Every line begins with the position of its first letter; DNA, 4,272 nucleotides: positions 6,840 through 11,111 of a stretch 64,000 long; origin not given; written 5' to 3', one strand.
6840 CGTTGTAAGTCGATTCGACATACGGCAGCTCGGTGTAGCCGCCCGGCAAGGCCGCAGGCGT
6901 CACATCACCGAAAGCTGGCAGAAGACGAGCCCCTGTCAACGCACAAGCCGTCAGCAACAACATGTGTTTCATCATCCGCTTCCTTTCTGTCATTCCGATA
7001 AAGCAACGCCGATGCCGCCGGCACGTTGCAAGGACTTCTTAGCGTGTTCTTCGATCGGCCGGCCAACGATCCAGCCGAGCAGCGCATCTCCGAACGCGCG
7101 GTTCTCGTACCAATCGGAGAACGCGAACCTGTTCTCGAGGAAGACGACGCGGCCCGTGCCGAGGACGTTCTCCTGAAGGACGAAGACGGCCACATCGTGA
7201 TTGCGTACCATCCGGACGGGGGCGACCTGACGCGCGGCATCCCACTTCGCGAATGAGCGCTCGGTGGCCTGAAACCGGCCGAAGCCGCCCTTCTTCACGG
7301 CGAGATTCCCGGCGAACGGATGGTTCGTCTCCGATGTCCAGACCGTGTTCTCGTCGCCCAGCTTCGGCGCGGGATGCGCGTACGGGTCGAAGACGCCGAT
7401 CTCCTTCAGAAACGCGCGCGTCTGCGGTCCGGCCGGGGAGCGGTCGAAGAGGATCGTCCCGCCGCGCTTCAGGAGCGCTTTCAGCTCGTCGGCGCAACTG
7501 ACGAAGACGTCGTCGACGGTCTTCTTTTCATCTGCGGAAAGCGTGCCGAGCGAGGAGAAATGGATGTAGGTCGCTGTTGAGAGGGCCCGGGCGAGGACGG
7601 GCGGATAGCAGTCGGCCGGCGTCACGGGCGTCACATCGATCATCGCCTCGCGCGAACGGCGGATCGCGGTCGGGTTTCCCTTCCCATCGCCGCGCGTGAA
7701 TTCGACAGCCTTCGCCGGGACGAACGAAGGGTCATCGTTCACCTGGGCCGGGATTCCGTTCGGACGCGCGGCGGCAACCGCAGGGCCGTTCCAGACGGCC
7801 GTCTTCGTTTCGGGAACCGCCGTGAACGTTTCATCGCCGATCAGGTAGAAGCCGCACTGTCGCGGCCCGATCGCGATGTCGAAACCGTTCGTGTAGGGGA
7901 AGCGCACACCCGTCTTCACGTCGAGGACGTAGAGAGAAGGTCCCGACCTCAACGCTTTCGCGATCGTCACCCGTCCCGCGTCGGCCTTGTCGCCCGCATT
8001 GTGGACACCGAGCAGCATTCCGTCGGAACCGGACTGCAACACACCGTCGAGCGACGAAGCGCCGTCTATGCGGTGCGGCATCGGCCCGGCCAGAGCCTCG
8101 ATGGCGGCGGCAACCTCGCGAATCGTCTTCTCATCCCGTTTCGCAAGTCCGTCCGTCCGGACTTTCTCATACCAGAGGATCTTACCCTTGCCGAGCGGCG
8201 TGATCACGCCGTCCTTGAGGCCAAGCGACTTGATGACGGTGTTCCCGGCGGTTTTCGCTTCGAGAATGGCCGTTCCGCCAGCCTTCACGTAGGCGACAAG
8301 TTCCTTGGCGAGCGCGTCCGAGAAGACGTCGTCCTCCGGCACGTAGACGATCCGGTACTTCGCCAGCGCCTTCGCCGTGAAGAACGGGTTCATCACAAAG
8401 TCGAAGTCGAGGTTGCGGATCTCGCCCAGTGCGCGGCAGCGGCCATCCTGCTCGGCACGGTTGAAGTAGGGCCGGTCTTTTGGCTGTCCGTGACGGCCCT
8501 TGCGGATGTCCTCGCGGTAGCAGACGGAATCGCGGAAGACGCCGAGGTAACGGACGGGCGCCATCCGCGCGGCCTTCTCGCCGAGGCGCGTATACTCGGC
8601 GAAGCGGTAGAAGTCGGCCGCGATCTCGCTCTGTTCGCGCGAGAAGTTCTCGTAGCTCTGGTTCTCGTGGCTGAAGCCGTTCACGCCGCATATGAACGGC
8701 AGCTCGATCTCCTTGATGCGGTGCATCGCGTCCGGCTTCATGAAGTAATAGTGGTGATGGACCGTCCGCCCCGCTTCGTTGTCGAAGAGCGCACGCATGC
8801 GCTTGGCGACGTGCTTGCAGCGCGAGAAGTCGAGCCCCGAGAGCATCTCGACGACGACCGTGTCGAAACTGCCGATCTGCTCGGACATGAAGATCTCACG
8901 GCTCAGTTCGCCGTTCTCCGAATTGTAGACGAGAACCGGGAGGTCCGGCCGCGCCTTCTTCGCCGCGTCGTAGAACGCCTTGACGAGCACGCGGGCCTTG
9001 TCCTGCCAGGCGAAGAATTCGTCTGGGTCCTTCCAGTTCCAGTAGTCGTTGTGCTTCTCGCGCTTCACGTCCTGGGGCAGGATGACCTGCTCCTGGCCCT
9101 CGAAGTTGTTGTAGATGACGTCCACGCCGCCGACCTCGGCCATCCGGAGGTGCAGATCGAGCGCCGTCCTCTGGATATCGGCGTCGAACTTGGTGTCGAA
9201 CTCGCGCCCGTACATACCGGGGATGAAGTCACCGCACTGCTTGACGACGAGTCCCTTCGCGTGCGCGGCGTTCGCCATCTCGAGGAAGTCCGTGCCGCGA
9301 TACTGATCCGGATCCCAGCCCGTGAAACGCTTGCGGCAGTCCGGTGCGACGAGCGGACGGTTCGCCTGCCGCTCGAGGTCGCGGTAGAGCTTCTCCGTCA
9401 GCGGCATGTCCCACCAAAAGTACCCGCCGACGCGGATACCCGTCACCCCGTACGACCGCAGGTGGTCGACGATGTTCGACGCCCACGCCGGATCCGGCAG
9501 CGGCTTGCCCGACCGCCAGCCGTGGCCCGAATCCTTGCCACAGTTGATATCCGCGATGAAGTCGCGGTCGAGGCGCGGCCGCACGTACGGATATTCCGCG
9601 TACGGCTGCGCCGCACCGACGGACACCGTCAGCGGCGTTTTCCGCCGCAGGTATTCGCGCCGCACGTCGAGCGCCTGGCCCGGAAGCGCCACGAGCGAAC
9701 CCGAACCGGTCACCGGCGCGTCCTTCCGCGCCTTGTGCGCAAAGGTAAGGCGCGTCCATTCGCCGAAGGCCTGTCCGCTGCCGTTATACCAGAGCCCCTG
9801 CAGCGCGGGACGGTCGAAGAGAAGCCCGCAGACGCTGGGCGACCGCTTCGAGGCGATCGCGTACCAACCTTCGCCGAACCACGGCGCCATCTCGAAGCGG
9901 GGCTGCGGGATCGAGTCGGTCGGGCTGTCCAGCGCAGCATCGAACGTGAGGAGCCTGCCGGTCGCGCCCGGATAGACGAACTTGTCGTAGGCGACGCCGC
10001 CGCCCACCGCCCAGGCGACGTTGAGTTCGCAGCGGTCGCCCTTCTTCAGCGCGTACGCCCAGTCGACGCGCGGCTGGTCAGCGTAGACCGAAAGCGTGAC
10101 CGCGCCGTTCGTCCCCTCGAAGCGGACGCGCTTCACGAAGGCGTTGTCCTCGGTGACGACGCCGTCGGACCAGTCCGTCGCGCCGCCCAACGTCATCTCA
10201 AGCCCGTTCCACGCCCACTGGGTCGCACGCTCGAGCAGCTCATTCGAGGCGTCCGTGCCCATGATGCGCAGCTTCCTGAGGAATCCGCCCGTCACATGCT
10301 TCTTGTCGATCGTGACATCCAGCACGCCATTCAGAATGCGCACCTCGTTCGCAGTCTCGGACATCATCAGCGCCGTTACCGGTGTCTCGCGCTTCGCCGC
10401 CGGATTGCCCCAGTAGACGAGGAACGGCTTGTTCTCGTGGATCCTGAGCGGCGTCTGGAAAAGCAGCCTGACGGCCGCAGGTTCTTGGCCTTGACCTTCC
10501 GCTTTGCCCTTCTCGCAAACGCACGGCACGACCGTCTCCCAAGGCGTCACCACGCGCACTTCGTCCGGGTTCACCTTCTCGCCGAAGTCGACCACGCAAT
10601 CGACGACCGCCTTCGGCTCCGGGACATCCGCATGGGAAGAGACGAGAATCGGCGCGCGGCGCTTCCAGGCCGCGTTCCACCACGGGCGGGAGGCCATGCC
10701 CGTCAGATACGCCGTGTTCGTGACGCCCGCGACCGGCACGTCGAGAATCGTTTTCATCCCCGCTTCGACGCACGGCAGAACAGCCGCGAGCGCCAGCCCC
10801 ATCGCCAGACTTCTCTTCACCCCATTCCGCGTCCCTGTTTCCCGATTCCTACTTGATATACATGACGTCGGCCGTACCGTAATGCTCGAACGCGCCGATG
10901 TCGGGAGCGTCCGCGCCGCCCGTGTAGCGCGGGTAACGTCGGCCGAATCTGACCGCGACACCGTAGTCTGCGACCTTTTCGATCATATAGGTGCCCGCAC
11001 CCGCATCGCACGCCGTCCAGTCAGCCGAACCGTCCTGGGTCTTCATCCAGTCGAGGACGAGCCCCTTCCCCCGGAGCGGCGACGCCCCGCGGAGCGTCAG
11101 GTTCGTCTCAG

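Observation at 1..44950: Five-member family of giant GH42-architecture secreted proteins, four next to Pmp-repeat beta-helix proteins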

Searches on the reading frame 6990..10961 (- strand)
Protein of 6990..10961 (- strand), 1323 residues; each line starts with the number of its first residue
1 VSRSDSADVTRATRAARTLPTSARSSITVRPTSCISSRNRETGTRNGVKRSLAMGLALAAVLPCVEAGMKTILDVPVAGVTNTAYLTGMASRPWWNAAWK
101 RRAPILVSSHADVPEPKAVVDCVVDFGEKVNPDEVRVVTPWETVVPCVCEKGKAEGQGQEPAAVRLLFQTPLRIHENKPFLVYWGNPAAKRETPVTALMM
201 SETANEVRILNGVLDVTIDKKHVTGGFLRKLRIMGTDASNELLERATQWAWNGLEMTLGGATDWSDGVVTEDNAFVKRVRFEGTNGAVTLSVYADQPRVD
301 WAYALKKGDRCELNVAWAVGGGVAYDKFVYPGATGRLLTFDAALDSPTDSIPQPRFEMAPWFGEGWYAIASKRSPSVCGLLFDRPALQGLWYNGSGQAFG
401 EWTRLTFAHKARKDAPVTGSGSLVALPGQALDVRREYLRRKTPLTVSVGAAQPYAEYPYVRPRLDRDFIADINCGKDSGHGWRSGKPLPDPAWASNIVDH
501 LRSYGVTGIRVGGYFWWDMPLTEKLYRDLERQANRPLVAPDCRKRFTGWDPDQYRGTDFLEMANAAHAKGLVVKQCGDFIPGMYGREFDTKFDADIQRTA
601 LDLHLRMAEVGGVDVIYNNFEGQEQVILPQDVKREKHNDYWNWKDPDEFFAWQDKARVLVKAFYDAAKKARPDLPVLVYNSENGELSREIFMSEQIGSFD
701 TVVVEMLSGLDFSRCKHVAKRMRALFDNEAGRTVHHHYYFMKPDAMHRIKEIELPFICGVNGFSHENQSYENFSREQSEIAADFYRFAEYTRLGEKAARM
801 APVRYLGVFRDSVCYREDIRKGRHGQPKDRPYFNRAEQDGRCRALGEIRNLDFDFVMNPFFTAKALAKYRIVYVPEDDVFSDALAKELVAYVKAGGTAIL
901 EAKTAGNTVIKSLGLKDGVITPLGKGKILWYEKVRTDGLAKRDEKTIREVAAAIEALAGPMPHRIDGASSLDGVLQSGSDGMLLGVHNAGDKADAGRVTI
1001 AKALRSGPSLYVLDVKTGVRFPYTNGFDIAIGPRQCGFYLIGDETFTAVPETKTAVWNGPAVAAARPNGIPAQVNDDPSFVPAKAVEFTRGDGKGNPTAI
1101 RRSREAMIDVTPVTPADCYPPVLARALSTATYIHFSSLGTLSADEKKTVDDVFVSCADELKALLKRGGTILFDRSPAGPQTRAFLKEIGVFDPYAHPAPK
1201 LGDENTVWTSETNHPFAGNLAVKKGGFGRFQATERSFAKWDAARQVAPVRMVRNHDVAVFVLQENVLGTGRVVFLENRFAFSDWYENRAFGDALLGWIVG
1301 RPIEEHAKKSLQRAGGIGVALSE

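Call 3: search_protein_families(library=pfam, proteins=[window:6990-10961:-], max_evalue=0.01)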
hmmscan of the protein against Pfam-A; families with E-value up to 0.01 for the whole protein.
window:6990-10961:- (1323 aa): 1 family
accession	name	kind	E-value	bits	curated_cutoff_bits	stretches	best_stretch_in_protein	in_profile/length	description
PF08532.16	Glyco_hydro_42M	-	0.00028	20.9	25.8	1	863-906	52-95/207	Beta-galactosidase trimerisation domain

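Call 9: search_protein_families(library=ncbifam, proteins=[window:6990-10961:-], max_evalue=0.1)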
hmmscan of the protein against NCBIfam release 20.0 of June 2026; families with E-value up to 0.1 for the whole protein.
window:6990-10961:- (1323 aa): 0 families

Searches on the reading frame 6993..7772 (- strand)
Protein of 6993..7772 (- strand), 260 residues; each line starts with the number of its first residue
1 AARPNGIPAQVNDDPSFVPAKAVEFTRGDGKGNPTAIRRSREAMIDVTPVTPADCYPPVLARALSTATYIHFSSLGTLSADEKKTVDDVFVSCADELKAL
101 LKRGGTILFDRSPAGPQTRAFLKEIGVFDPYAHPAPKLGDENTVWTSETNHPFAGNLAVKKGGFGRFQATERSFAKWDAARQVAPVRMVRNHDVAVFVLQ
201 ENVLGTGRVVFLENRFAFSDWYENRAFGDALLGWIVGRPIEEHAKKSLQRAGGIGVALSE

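Call 47: search_protein_families(library=pfam, proteins=[window:6993-7772:-], max_evalue=10)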
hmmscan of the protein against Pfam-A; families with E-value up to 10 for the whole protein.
window:6993-7772:- (260 aa): 1 family
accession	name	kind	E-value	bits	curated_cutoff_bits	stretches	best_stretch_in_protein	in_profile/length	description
PF02431.20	Chalcone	-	0.21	11.4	27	1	67-124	104-158/203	Chalcone-flavanone isomerase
